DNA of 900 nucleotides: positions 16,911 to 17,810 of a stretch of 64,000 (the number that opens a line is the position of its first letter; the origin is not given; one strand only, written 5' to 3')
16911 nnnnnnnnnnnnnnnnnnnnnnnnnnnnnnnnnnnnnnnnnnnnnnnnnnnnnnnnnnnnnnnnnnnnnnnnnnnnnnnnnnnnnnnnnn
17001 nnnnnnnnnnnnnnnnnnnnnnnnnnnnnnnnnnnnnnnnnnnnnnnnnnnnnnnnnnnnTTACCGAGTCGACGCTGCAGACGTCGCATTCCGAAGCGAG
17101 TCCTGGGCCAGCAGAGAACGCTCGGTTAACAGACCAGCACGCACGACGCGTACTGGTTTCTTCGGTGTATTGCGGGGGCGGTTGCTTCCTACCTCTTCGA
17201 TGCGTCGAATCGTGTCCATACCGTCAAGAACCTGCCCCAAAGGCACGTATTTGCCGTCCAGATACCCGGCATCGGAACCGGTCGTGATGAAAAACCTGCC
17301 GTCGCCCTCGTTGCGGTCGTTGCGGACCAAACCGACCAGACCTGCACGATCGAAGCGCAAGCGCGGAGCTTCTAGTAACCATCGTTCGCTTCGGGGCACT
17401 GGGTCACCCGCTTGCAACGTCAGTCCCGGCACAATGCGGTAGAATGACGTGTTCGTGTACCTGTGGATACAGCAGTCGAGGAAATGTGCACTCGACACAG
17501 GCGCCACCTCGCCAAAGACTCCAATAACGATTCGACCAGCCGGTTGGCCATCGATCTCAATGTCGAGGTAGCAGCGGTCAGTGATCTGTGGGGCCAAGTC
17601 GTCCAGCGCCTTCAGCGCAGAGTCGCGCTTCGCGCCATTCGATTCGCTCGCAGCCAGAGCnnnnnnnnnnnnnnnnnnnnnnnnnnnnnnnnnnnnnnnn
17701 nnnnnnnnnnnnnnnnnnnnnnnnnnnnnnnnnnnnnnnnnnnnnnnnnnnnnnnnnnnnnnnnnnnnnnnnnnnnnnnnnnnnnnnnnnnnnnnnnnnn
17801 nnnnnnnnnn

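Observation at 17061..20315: Aminopeptidase P ORF reads through into a cyclophilin-like domain that is preceded by a signal-peptide-like segment lacking any ATG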

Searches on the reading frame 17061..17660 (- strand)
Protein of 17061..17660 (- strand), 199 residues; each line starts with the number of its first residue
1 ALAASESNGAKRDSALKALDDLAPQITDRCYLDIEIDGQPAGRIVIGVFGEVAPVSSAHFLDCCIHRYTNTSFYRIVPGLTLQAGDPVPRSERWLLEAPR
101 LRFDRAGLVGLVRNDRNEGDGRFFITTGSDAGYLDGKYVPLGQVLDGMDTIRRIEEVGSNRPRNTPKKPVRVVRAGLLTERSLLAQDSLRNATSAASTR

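Call 9: search_solved_structures(query=window:17061-17660:-, max_evalue=0.001, show_alignments=2)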
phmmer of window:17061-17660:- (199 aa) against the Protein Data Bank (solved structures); distinct sequences matched with E-value up to 0.001: 155 (the best 60 are shown).
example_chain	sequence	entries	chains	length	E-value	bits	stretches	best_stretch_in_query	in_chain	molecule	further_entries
4s1e_A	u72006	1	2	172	2.9e-23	86.1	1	23-177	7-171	Peptidyl-prolyl cis-trans isomerase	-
4s1j_A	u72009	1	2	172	8.5e-23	84.6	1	23-177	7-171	Peptidyl-prolyl cis-trans isomerase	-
2haq_A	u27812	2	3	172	3.7e-22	82.5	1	23-177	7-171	Cyclophilin | PEPTIDYL-PROLYL CIS-TRANS ISOMERASE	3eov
1h0p_A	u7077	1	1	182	6.8e-22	81.7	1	23-178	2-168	PEPTIDYL-PROLYL CIS-TRANS ISOMERASE 5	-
6l2b_A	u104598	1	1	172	9.8e-22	81.2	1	23-177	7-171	Peptidyl-prolyl cis-trans isomerase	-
3bt8_A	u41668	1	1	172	9.8e-22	81.1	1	23-177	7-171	Peptidyl-prolyl cis-trans isomerase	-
1ist_A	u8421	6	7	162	5.4e-19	72.2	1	29-176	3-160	Cyclophilin A | Peptidyl-prolyl cis-trans isomerase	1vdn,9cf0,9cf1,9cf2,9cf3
4eyv_A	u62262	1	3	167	7.3e-19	71.8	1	29-176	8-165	Peptidyl-prolyl cis-trans isomerase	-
2mc9_A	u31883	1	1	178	3e-17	66.5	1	28-168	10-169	Peptidyl-prolyl cis-trans isomerase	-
6lxo_A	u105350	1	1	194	5.8e-17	65.6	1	23-180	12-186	Peptidyl-prolyl cis-trans isomerase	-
6lxp_A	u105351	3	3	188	6e-17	65.5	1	23-180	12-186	Peptidyl-prolyl cis-trans isomerase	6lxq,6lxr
1xo7_A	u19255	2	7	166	8.4e-17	65.1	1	24-177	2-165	cyclophilin | PEPTIDYL-PROLYL CIS-TRANS ISOMERASE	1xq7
4jjm_A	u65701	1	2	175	1.1e-16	64.7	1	29-177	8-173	Peptidyl-prolyl cis-trans isomerase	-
3ich_A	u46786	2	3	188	1.2e-16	64.6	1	23-178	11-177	Peptidyl-prolyl cis-trans isomerase B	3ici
4fru_A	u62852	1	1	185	1.3e-16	64.5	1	23-178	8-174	Peptidyl-prolyl cis-trans isomerase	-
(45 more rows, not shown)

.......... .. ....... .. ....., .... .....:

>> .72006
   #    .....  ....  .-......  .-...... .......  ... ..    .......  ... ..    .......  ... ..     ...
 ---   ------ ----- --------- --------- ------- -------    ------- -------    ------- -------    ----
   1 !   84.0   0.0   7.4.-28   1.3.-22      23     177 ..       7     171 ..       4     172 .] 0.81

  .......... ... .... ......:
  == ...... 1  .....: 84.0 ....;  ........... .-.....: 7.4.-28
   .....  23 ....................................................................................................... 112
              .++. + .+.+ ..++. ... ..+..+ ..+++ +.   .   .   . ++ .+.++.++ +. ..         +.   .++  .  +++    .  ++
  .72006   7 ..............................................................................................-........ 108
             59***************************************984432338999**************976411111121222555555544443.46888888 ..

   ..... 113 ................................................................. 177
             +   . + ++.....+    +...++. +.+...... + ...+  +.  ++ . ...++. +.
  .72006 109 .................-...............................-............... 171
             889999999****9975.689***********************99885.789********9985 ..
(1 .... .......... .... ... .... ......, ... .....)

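Call 27: search_protein_representatives(alignment_id=A3)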
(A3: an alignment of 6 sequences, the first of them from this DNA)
Query: 6 sequences, 165 profile positions. Proteins with E-value up to 0.001 (for the whole library): 33969; up to 1e-10: 10039; up to 1e-30: 190. The best 150 are listed.
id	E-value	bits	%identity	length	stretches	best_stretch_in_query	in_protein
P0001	1.2e-73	262.8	-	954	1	3-164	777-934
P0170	4.5e-71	254.4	-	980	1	2-164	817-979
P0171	3.3e-67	241.9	-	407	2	4-164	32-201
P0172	7.6e-60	217.9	-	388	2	10-164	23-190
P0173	1.6e-53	197.4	-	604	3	21-160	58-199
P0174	4.1e-53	196.0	-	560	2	6-163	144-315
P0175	6.9e-53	195.3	-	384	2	7-163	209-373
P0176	3.9e-52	192.8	-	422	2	11-163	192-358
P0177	4.5e-52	192.7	-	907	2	11-164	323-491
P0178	1.8e-49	184.2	-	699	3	27-162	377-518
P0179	2.0e-49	184.0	-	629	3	17-141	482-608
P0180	3.4e-47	176.8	-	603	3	15-139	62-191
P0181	3.8e-47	176.6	-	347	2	14-143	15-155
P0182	2.5e-46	173.9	-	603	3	15-157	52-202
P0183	3.2e-46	173.6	-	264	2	10-161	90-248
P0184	4.0e-46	173.3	-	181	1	13-164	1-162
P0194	9.5e-43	162.3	-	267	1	4-164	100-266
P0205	1.6e-40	155.1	-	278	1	2-163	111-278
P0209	3.4e-40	154.0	-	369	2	76-163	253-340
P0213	3.4e-39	150.8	-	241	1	2-163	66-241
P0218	8.8e-39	149.4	-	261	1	3-163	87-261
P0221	5.1e-38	146.9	-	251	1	3-164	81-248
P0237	1.9e-36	141.8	-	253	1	5-163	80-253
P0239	5.2e-36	140.4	-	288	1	3-164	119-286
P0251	3.5e-35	137.7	-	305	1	3-163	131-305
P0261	1.6e-34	135.6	-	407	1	6-163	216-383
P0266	3.4e-34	134.5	-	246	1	2-161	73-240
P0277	8.1e-34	133.3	-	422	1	4-163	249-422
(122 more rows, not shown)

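Call 33: find_homologous_proteins(query=P0205, max_evalue=1e-10)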
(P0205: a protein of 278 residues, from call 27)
Query P0205 (278 aa): 26 proteins with E <= 1e-10 among 479 candidates.
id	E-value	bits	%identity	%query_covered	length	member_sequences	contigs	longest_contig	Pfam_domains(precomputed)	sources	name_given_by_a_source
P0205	5.9e-183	625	100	100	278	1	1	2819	PF00160.27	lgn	-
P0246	5.5e-73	264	65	63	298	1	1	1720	PF00160.27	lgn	-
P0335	8.0e-72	260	54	78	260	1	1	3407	PF00160.27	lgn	-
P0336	2.1e-71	259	48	94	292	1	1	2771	PF00160.27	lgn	-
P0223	2.1e-71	259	63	63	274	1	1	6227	PF00160.27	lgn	-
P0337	6.6e-71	257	64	63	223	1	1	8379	PF00160.27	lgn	-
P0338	3.3e-70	255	58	68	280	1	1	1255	PF00160.27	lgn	-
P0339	1.3e-68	250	58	71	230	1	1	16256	PF00160.27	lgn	-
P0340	3.4e-68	248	59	69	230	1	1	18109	PF00160.27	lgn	-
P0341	1.9e-65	239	54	77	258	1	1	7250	PF00160.27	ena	-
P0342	3.9e-65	238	49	74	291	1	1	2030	PF00160.27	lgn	-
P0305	4.7e-65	238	55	67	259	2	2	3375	PF00160.27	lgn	-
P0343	4.4e-64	235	52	77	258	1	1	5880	PF00160.27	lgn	-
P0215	6.7e-64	234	60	62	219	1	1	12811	PF00160.27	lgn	-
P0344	8.3e-62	227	55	63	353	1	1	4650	PF00160.27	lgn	-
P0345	3.9e-55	206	49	71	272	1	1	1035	PF00160.27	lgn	-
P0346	5.0e-55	205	55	63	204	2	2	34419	PF00160.27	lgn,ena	-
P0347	9.7e-54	201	46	76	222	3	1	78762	PF00160.27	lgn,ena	-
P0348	5.1e-51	192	52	62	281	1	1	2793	PF00160.27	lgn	-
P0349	6.2e-50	189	46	75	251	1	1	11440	PF00160.27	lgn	-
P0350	1.4e-48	184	49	64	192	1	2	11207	PF00160.27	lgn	-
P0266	2.2e-48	183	51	64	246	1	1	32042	PF00160.27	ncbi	ncbi:unnamed protein product [Agarophyton chilense]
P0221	8.5e-48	182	44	75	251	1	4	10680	PF00160.27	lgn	-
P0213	1.3e-42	165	43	76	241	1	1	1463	PF00160.27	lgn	-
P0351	5.9e-40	156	52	56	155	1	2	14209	PF00160.27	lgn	-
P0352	3.0e-21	94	34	62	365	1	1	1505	PF00160.27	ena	-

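Call 47: list_cluster_members(proteins=[P0237, P0213, P0251, P0277, P0209, P0239, P0221, P0218, P0261, P0194])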
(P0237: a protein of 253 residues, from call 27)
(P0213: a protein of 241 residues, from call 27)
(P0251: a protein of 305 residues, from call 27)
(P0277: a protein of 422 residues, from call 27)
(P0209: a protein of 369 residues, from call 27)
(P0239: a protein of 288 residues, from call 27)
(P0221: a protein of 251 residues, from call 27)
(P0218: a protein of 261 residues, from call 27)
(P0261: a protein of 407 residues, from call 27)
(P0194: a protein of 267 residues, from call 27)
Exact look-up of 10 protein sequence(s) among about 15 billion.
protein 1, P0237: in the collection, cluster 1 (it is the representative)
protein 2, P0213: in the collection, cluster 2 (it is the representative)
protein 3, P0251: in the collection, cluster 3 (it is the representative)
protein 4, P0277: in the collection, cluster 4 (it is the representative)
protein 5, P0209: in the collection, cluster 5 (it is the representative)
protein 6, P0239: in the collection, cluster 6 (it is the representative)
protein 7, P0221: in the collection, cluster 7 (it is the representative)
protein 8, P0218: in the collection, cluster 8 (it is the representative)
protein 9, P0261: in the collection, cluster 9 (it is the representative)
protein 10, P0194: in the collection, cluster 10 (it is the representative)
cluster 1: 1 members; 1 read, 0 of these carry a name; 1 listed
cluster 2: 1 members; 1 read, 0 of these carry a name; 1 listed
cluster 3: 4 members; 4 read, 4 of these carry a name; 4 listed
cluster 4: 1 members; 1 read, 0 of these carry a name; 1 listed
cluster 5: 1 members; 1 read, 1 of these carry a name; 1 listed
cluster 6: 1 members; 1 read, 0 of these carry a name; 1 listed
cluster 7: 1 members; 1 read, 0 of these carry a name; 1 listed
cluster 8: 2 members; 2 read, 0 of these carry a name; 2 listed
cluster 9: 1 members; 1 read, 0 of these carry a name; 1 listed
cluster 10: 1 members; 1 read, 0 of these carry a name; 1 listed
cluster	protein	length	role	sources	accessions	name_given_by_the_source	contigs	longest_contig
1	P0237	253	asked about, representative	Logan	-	-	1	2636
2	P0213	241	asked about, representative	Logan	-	-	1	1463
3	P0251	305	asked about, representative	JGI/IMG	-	cyclophilin family peptidyl-prolyl cis-trans isomerase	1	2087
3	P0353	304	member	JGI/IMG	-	cyclophilin family peptidyl-prolyl cis-trans isomerase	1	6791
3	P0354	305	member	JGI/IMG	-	cyclophilin family peptidyl-prolyl cis-trans isomerase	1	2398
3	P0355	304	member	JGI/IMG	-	cyclophilin family peptidyl-prolyl cis-trans isomerase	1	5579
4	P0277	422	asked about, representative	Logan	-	-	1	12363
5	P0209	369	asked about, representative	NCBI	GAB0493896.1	hypothetical protein MMPV_005183 [Pyropia vietnamensis]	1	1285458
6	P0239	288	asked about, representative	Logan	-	-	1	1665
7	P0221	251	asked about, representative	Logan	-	-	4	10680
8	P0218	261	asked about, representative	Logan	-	-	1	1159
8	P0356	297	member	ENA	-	-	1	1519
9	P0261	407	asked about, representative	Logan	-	-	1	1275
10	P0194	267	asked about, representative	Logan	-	-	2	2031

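Call 54: predict_structure(alignment_id=A3)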
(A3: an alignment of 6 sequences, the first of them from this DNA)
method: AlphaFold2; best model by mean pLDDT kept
length: 161 residues; sequences in the alignment: 6
mean_pLDDT: 90.7   pTM: 0.87
mean pLDDT of the five models: 90.7, 86.7, 85.7, 85.0, 80.5
residues with pLDDT >= 90: 110; 70-90: 45; 50-70: 4; < 50: 2
segments of 3 or more residues with pLDDT < 50: none
pLDDT, mean of each block of 10 residues (from residue 1): 79 96 95 93 95 94 91 87 88 89 92 76 96 95 94 95 61
secondary structure, 60 per line:
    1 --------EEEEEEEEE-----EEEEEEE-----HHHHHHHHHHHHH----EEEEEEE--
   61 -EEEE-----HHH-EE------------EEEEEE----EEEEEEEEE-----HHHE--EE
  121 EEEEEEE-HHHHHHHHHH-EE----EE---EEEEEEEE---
elements in order: E9-17 E23-29 H35-47 E52-58 E62-65 E89-94 E99-107 E119-127 H129-138 E151-158

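Call 58: fold_search(model_id=the predicted structure, library=pdb)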
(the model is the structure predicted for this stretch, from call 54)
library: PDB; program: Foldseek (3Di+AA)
matches with E <= 10: 517; with E <= 0.001: 235
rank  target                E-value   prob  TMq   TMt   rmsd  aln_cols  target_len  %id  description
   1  6lxp                  2.7e-14  1.00  0.90  0.80   1.8       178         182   28  TvCyP2 in apo form 2 (released 2020-09-09)
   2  6lxq                  7.1e-14  1.00  0.89  0.79   1.8       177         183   27  TvCyP2 in apo form 3 (released 2020-09-09)
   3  6lxr                  8.0e-14  1.00  0.90  0.80   1.8       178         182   28  TvCyP2 in apo form 4 (released 2020-09-09)
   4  2haq                  8.4e-14  1.00  0.88  0.85   2.0       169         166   32  Crystal Structure of Cyclophilin A from Leishmania Donovani (released 2006-06-20)
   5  9cf0_C                8.4e-14  1.00  0.85  0.85   2.0       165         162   30  Parasitella parasitica Fanzor (PpFz) State 1 (released 2024-09-11)
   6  8k17_C                8.4e-14  1.00  0.88  0.77   2.1       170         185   28  Human collagen prolyl processing enzyme complex, P3H1/CRTAP/PPIB heterotrimer, bound to collagen alpha-1(I) chain (released 2024-09-18)
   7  4s1e_A                8.9e-14  1.00  0.88  0.86   1.9       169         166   32  Crystal structure of cyclophilin mutant L120A from Leishmania donovani at 2.22 angstrom. (released 2015-03-11)
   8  1mzw_A                9.4e-14  1.00  0.87  0.81   2.7       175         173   27  Crystal structure of a U4/U6 snRNP complex between human spliceosomal cyclophilin H and a U4/U6-60K peptide (released 2003-08-19)
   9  4s1j_A                1.1e-13  1.00  0.88  0.85   2.0       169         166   33  Crystal structure of cyclophilin mutant V33A from Leishmania donovani at 2.3 angstrom. (released 2015-03-04)
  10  1h0p                  1.1e-13  1.00  0.89  0.79   2.1       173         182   30  Cyclophilin_5 from C. elegans (released 2002-09-12)
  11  8cu5_A                1.4e-13  1.00  0.89  0.78   1.9       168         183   29  Crystal Structure of Putative Cyclophilin B from Brugia malayi (released 2022-05-25)
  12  7f9o_d                1.7e-13  1.00  0.89  0.83   2.0       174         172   30  PSI-NDH supercomplex of Barley (released 2021-12-22)
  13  9grx_9                1.8e-13  1.00  0.89  0.82   2.4       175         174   28  NDH-PSI-LHCI supercomplex from S. oleracea (released 2025-02-12)
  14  6lxo                  1.9e-13  1.00  0.88  0.79   2.0       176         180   27  TvCyP2 in apo form 1 (released 2020-09-09)
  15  8j07_S                2.2e-13  1.00  0.84  0.48   2.1       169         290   25  96nm repeat of human respiratory doublet microtubule and associated axonemal complexes (released 2023-07-26)
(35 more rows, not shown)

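Call 62: find_encoding_contigs(protein=P0184, flank=6000, max_places=2)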
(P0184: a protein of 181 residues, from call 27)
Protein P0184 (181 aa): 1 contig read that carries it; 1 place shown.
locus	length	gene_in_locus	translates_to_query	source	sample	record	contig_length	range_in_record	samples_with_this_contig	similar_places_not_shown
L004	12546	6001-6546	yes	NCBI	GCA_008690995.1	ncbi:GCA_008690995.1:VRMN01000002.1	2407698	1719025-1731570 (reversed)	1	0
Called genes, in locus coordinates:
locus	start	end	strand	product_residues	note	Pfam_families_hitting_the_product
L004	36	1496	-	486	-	PF00018:SH3_1, PF07653:SH3_2, PF14604:SH3_9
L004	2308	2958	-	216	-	-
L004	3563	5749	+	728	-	PF01321:Creatinase_N, PF16189:Creatinase_N_2, PF00557:Peptidase_M24, PF16188:Peptidase_M24_C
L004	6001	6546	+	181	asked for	PF00160:Pro_isomerase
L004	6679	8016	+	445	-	PF22007:DUF6930 (weak), PF01753:zf-MYND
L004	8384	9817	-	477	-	PF13621:Cupin_8, PF02373:JmjC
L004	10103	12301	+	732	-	-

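Call 66: find_encoding_contigs(protein=P0266, flank=8000, max_places=2)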
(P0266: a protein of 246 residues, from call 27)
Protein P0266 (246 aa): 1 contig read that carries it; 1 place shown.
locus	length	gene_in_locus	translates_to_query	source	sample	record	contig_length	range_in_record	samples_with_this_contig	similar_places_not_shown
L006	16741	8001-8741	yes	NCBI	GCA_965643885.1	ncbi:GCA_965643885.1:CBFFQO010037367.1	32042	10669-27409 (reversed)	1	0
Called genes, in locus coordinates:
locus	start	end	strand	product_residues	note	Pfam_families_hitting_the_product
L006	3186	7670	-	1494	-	PF00664:ABC_membrane, PF00005:ABC_tran, PF01926:MMR_HSR1 (faint), PF00664:ABC_membrane, PF00005:ABC_tran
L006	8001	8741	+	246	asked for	PF00160:Pro_isomerase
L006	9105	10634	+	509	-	PF03388:Lectin_leg-like, PF18483:Lectin_L-type_dom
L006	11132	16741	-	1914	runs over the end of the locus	-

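Call 67: find_encoding_contigs(protein=P0209, flank=8000, max_places=2)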
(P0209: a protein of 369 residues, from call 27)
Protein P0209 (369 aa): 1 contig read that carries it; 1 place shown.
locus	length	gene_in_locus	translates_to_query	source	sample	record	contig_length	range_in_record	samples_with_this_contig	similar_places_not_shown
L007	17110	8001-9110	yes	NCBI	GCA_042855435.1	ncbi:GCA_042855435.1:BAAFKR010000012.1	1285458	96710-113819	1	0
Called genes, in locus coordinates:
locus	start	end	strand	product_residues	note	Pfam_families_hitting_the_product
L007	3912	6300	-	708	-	-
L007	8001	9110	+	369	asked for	PF00160:Pro_isomerase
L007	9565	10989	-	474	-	-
